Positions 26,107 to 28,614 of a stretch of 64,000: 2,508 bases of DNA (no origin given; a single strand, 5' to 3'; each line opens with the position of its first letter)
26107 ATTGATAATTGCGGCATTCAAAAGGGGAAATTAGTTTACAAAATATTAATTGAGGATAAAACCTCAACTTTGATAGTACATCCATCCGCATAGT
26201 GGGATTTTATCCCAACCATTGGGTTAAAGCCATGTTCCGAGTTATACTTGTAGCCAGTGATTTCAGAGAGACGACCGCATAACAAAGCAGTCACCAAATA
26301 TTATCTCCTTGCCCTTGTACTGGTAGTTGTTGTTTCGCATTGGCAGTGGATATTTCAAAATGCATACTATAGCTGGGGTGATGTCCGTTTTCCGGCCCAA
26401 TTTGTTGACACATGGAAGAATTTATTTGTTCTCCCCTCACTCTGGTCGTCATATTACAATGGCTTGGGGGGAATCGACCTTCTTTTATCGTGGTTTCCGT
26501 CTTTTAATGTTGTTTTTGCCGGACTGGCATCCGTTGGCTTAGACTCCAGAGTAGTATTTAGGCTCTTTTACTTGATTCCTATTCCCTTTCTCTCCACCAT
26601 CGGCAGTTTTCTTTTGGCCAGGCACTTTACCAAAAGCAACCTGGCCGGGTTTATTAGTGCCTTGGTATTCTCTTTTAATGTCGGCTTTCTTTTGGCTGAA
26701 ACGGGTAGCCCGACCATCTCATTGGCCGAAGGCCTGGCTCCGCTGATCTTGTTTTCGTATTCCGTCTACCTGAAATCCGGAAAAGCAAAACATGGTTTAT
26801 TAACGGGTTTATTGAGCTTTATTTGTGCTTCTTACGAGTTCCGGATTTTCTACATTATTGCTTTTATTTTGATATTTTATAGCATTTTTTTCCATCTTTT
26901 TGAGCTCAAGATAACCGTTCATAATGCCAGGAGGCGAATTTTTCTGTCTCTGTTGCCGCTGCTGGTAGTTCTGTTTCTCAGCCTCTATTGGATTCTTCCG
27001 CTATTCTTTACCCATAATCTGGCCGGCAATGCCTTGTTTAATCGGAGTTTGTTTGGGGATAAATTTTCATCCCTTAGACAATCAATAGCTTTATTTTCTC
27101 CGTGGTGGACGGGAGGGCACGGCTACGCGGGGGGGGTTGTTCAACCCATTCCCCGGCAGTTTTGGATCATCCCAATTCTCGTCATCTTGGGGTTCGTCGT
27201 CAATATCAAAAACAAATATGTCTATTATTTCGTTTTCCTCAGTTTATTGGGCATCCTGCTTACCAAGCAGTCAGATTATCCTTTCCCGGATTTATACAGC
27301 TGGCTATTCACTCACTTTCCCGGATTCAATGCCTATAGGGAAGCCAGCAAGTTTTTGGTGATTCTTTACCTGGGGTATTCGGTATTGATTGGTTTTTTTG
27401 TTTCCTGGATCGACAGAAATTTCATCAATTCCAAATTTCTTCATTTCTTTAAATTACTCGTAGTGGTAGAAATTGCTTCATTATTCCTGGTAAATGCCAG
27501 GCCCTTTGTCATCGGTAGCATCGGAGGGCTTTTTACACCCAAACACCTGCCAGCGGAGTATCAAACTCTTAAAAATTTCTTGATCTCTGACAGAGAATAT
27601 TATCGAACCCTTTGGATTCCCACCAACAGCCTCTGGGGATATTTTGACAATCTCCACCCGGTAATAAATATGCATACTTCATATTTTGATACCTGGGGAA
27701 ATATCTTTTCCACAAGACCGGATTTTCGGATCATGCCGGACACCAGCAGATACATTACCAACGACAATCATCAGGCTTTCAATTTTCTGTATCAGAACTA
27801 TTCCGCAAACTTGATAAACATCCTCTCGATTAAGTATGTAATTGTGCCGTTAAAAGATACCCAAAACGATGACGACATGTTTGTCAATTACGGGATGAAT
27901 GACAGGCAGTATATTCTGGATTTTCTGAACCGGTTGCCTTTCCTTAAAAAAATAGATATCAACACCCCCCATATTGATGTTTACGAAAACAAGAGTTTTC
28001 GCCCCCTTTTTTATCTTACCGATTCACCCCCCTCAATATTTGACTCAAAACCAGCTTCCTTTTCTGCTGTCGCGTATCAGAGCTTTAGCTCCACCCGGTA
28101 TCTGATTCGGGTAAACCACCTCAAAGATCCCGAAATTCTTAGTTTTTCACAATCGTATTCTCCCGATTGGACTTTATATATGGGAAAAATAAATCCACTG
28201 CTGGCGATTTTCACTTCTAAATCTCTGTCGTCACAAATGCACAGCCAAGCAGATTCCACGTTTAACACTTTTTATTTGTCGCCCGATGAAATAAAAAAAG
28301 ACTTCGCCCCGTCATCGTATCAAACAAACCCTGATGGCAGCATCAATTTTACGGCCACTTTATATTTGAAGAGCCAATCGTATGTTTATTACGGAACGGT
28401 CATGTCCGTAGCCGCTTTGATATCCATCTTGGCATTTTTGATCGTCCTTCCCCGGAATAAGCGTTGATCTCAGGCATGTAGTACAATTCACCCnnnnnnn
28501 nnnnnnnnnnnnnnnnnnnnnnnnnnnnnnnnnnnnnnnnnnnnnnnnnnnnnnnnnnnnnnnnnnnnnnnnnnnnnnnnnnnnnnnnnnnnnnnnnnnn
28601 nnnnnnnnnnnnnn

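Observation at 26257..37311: Pair of about 730-aa polytopic membrane-protein paralogs of unrecognised family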

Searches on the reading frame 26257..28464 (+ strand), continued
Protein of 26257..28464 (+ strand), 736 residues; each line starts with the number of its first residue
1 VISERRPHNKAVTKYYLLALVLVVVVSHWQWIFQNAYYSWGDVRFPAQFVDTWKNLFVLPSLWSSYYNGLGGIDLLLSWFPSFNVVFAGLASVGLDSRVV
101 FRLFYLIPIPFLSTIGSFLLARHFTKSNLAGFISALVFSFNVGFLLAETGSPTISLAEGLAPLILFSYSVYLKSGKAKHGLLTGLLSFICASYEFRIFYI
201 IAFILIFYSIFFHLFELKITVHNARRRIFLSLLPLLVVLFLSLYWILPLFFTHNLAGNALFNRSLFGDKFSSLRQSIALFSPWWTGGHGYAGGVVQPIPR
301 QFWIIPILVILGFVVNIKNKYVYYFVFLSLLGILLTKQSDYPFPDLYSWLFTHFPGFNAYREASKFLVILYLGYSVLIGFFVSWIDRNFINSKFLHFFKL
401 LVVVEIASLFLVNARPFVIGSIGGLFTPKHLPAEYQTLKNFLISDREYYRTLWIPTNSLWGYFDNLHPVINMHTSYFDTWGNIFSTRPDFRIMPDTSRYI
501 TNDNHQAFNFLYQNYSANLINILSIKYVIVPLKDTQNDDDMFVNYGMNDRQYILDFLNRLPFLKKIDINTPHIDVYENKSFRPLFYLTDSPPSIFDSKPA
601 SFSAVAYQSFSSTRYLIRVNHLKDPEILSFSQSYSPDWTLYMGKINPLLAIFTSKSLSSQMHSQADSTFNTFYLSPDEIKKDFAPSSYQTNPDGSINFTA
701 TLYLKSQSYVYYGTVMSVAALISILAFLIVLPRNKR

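Call 40: find_related_loci(query=A1, collection=genome_contigs, flank=6000)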
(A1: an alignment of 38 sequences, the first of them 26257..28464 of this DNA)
Query A1 (736 aa) in genome_contigs; peptide patterns used: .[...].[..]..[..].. (x = any residue, [..] = any of these).
107 stretches matched a pattern; 77 encode a relative of the query (tblastn E <= 1e-3); 77 distinct loci.
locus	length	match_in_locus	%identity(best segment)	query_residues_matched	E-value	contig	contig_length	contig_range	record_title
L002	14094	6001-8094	45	9-734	0e+0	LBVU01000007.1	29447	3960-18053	MAG: Candidatus Woesebacteria bacterium GW2011_GWB1_39_10 UT17_C0007, whole genome shotgun sequence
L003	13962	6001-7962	42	13-716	1e-176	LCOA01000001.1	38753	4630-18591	MAG: Candidatus Amesbacteria bacterium GW2011_GWA1_47_20 UX92_C0001, whole genome shotgun sequence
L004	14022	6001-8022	40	10-734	1e-167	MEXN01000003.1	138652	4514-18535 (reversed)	MAG: Candidatus Amesbacteria bacterium RIFCSPLOWO2_01_FULL_48_25 rifcsplowo2_01_scaffold_246, whole genome shotgun seque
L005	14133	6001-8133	38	12-730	3e-154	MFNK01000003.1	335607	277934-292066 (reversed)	MAG: Candidatus Levybacteria bacterium RIFCSPHIGHO2_01_FULL_36_15b rifcsphigho2_01_scaffold_16, whole genome shotgun seq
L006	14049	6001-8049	38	27-728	2e-136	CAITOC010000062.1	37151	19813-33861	MAG: Candidatus Moranbacteria bacterium isolate MJ130702B_bin-413 genome assembly, contig: bin-413:62/88, whole genome s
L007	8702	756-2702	37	69-727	8e-132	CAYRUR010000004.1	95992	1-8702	MAG TPA_asm: uncultured Gammaproteobacteria bacterium isolate SRP144015_co1_42 genome assembly, contig: NODE_118_length_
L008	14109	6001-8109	35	8-728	6e-131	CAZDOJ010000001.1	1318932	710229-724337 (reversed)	MAG TPA_asm: uncultured Gammaproteobacteria bacterium isolate SRP292972_co3_93 genome assembly, contig: NODE_1_length_13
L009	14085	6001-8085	36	16-731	2e-128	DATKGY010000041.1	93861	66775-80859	MAG TPA_asm: Patescibacteria group bacterium isolate SMAG_U14563 k141_66149, whole genome shotgun sequence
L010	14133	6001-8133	35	2-728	7e-127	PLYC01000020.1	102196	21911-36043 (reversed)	MAG: Candidatus Doudnabacteria bacterium isolate palsa_1336 73.20120700_P3D.308_contig_10016, whole genome shotgun seque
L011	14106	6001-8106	35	17-729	6e-126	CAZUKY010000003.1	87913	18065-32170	MAG TPA_asm: uncultured Gammaproteobacteria bacterium isolate SRP093185_co1_86 genome assembly, contig: NODE_74_length_8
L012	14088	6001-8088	36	15-728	6e-126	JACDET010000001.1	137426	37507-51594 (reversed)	MAG: Candidatus Levyibacteriota bacterium isolate MGR_bin367 SD2903_NODE_3_length_137426_cov_1.194889, whole genome shot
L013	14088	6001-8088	35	20-734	5e-125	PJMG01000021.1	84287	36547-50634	MAG: Candidatus Levyibacteriota bacterium isolate Amazon_FNV_2010_10_8_1 contig_75_12646742_length_84287_multi_4_in_0_ou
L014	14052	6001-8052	36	28-730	2e-123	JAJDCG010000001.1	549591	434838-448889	MAG: Candidatus Levyibacteriota bacterium isolate OFTM197 OFTM197_0, whole genome shotgun sequence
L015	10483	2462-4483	36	18-729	3e-121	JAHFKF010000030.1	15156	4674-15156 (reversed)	MAG: Candidatus Levyibacteriota bacterium isolate nzgw403 NODE_2537_length_15157_cov_4.008313, whole genome shotgun sequ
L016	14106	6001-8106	34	20-730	5e-120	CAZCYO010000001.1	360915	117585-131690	MAG TPA_asm: uncultured Gammaproteobacteria bacterium isolate SRP278252_co1_715 genome assembly, contig: NODE_11_length_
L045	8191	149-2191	31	16-736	4e-86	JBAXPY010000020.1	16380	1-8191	MAG: Candidatus Moraniibacteriota bacterium isolate ELA543 MAG543_20, whole genome shotgun sequence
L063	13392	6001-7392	33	102-577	1e-71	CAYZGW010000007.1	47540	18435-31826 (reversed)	MAG TPA_asm: uncultured Candidatus Saccharibacteria bacterium isolate SRP200132_co1_640 genome assembly, contig: NODE_11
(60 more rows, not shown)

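Call 44: search_solved_structures(query=P0205, max_evalue=1, show_alignments=1)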
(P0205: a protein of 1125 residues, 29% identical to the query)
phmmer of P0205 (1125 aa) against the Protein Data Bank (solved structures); distinct sequences matched with E-value up to 1: 0.

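Call 47: search_protein_families(library=pfam, proteins=[L045:2194-3870:+, L045:3878-4219:+, L045:4241-5176:+, L045:5203-6534:+, L063:1564-2556:+, L063:5710-9444:+, L063:9413-10522:+, L063:10500-12170:+, L012:2446-4635:+, L012:8078-9130:+], max_evalue=0.01)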
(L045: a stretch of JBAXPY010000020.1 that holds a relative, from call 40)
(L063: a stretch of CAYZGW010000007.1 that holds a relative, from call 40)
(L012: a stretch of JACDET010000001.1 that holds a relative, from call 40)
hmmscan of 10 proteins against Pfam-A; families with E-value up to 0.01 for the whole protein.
L045:2194-3870:+ (559 aa): 0 families

L045:3878-4219:+ (114 aa): 0 families

L045:4241-5176:+ (312 aa): 3 families
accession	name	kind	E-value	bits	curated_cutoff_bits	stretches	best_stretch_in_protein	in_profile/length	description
PF00535.33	Glycos_transf_2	-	8.2e-32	110.9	23.3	1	8-165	1-166/168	Glycosyl transferase family 2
PF10111.15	Glyco_tranf_2_2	-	1.8e-09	37.9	27.3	1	8-95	1-92/276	Glycosyltransferase like family 2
PF13641.12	Glyco_tranf_2_3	-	0.0011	19.5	27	1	6-106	2-108/230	Glycosyltransferase like family 2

L045:5203-6534:+ (444 aa): 8 families
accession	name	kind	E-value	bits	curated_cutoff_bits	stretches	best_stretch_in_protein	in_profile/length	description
PF03721.20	UDPG_MGDP_dh_N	-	1.7e-64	217.3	27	1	1-187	1-187/187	UDP-glucose/GDP-mannose dehydrogenase family, NAD binding domain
PF00984.24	UDPG_MGDP_dh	-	2e-35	121.2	25.4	1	204-296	1-93/94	UDP-glucose/GDP-mannose dehydrogenase family, central domain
PF03720.21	UDPG_MGDP_dh_C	-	2.7e-32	111.6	30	1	321-425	2-102/103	UDP-glucose/GDP-mannose dehydrogenase family, UDP binding domain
PF03807.23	F420_oxidored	-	6e-06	27.2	21.6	0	2-85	1-68/94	NADP oxidoreductase coenzyme F420-dependent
PF02558.23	ApbA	-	0.00017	21.7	22.2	1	3-101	1-91/150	Ketopantoate reductase PanE/ApbA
PF01210.29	NAD_Gly3P_dh_N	-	0.00059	20.3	23.1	1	2-94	1-87/158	NAD-dependent glycerol-3-phosphate dehydrogenase N-terminus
PF02737.24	3HCDH_N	-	0.0027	18.1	22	1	2-38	1-37/180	3-hydroxyacyl-CoA dehydrogenase, NAD binding domain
PF14833.11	NAD_binding_11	-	0.0068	17.1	30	0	206-246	3-43/122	NAD-binding of NADP-dependent 3-hydroxyisobutyrate dehydrogenase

L063:1564-2556:+ (331 aa): 4 families
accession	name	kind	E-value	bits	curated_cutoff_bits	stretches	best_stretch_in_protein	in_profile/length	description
PF00535.33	Glycos_transf_2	-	1.2e-31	110.4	23.3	1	6-166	1-164/168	Glycosyl transferase family 2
PF13641.12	Glyco_tranf_2_3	-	1.4e-06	29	27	1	5-112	3-111/230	Glycosyltransferase like family 2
PF10111.15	Glyco_tranf_2_2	-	0.00089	19.3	27.3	1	6-99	1-93/276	Glycosyltransferase like family 2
PF13506.12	Glyco_transf_21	-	0.0075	16.2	21.7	0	78-132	21-76/174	Glycosyl transferase family 21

L063:5710-9444:+ (1245 aa): 2 families
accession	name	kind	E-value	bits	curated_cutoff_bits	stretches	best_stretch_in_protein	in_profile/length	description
PF02018.23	CBM_4_9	-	7.3e-10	39.8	25.9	1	918-1048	1-131/136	Carbohydrate binding domain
PF24424.1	FNG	-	0.0014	19.2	27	0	974-1038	53-112/146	FNG domain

L063:9413-10522:+ (370 aa): 1 family
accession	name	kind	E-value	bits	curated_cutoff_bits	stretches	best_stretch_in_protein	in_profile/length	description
PF04230.19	PS_pyruv_trans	-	6.4e-25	89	25.3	1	24-305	1-278/280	Polysaccharide pyruvyl transferase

L063:10500-12170:+ (557 aa): 0 families

L012:2446-4635:+ (730 aa): 1 family
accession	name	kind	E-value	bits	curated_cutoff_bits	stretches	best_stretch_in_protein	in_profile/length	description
PF20176.3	DUF6541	-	3.7e-05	22.6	29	1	105-322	187-408/646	Family of unknown function (DUF6541)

L012:8078-9130:+ (351 aa): 0 families

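Call 56: find_homologous_proteins(query=P0205, max_evalue=0.001)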
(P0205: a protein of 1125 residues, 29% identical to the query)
Query P0205 (1125 aa): 82 proteins with E <= 0.001 among 8000 candidates.
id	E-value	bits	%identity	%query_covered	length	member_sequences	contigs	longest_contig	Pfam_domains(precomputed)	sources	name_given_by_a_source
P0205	0.0e+0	2520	100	100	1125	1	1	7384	PF11847.14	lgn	-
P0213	0.0e+0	1938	75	100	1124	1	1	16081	PF11847.14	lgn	-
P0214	0.0e+0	1035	46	98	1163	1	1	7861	PF11847.14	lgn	-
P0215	3.9e-257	875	53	60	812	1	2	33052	PF11847.14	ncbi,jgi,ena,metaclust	metaclust:\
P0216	2.7e-229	782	37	98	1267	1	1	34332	PF11847.14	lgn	-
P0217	8.4e-225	767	41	73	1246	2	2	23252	PF11847.14,PF18915.6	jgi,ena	-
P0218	2.2e-217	743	49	54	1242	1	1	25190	PF11847.14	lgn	-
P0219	4.4e-216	739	48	55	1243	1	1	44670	PF11847.14,PF18915.6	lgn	-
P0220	6.0e-215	735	38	76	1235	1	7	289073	PF11847.14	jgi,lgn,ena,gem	jgi:hypothetical protein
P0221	1.6e-207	710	34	52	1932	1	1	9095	PF11847.14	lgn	-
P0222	2.7e-169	584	32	98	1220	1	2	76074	PF11847.14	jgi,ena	-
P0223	8.1e-169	582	45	51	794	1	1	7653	PF11847.14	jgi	jgi:hypothetical protein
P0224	7.6e-162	559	33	50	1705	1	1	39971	PF11847.14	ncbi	ncbi:alpha-(1-_3)-arabinofuranosyltransferase family protein, partial [Patescibacteria group bacteri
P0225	6.7e-161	556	42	53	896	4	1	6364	PF11847.14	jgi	-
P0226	2.5e-159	551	42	53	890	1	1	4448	PF11847.14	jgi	-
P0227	3.9e-158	547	35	71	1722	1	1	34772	PF11847.14,PF04055.28,PF02310.25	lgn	-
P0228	6.4e-157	543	43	52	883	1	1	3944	PF11847.14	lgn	-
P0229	1.3e-155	538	40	51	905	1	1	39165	PF11847.14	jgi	jgi:hypothetical protein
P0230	1.0e-143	499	41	50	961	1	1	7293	PF11847.14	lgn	-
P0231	2.1e-143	498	39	57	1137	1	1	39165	PF11847.14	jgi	jgi:hypothetical protein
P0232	1.5e-142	495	39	56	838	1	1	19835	PF11847.14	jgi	jgi:hypothetical protein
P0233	1.7e-140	488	36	61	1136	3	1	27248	PF11847.14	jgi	-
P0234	4.9e-140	487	41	50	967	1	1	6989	PF11847.14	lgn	-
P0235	7.6e-138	480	39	54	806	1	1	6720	PF11847.14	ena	-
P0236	5.6e-128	447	36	45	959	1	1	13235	PF11847.14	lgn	-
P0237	3.7e-120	421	34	57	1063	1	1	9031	PF11847.14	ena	-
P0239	3.8e-109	385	35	53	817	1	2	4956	PF11847.14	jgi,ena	jgi:hypothetical protein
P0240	1.8e-105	372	35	52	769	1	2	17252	PF11847.14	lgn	-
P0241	2.7e-105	372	35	51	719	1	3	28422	PF11847.14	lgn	-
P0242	7.8e-105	370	34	54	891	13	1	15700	PF11847.14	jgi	-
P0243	5.5e-101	357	33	51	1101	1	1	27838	PF11847.14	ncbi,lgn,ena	-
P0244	3.8e-99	351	31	61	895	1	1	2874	PF11847.14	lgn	-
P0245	3.0e-97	345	35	50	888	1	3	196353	PF11847.14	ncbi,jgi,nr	ncbi:DUF3367 domain-containing protein [Candidatus Microgenomates bacterium]|jgi:hypothetical protei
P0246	9.6e-94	333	33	53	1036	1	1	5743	PF11847.14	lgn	-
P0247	1.5e-86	310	32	53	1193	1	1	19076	PF11847.14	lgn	-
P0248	3.9e-82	295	32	57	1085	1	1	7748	PF11847.14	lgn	-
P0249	1.6e-78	283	32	51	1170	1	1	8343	PF11847.14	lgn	-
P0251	4.3e-67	245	26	78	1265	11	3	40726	PF11847.14,PF18915.6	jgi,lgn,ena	-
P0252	6.4e-66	241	27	54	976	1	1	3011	PF11847.14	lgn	-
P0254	6.2e-62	228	29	55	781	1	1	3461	PF11847.14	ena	-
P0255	1.1e-60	224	27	61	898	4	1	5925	PF11847.14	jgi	-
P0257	7.0e-56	208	28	59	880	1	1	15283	PF11847.14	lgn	-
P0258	1.6e-55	207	26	51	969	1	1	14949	PF11847.14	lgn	-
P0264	3.9e-42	163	27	50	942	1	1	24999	PF11847.14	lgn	-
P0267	2.1e-41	160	23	96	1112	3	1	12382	PF11847.14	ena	-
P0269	2.0e-36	144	24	92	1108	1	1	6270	PF11847.14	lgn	-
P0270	1.7e-34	137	27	51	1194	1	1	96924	PF11847.14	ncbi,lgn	-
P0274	1.2e-26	111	29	39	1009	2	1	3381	PF11847.14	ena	-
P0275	1.3e-22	98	22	95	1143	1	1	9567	PF11847.14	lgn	-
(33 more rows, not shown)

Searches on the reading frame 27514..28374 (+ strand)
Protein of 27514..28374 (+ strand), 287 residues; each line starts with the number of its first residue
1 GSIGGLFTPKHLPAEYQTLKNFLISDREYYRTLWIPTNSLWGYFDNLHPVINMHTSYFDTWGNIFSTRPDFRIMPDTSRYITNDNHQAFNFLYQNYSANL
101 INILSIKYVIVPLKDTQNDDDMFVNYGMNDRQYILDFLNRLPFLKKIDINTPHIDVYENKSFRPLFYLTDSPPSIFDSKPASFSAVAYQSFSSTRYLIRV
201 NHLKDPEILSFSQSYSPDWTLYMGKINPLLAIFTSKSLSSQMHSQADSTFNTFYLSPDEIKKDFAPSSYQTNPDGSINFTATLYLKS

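Call 77: predict_structure(alignment_id=A3)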
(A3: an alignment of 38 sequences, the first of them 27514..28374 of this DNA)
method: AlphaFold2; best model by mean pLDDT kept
length: 287 residues; sequences in the alignment: 38
mean_pLDDT: 93.9   pTM: 0.91
mean pLDDT of the five models: 93.9, 93.9, 93.7, 93.4, 93.0
residues with pLDDT >= 90: 252; 70-90: 27; 50-70: 3; < 50: 5
segments of 3 or more residues with pLDDT < 50: 1-5
pLDDT, mean of each block of 10 residues (from residue 1): 58 95 97 96 96 97 95 96 96 98 98 86 92 98 98 98 98 93 97 96 98 96 87 84 95 98 96 98 92
secondary structure, 60 per line:
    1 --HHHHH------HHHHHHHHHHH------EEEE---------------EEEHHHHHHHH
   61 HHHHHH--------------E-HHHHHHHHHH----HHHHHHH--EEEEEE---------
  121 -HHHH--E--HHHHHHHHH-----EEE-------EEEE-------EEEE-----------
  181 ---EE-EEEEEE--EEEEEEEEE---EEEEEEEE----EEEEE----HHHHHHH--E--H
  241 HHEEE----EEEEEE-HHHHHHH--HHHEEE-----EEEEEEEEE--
elements in order: H3-7 H14-24 E31-34 E50-52 H53-66 H83-92 H97-103 E106-111 H122-125 H131-139 E145-147 E155-158 E166-169 E187-192 E195-203 E207-214 E219-223 H228-234 E243-245 E250-255 H257-263 E269-271 E277-285
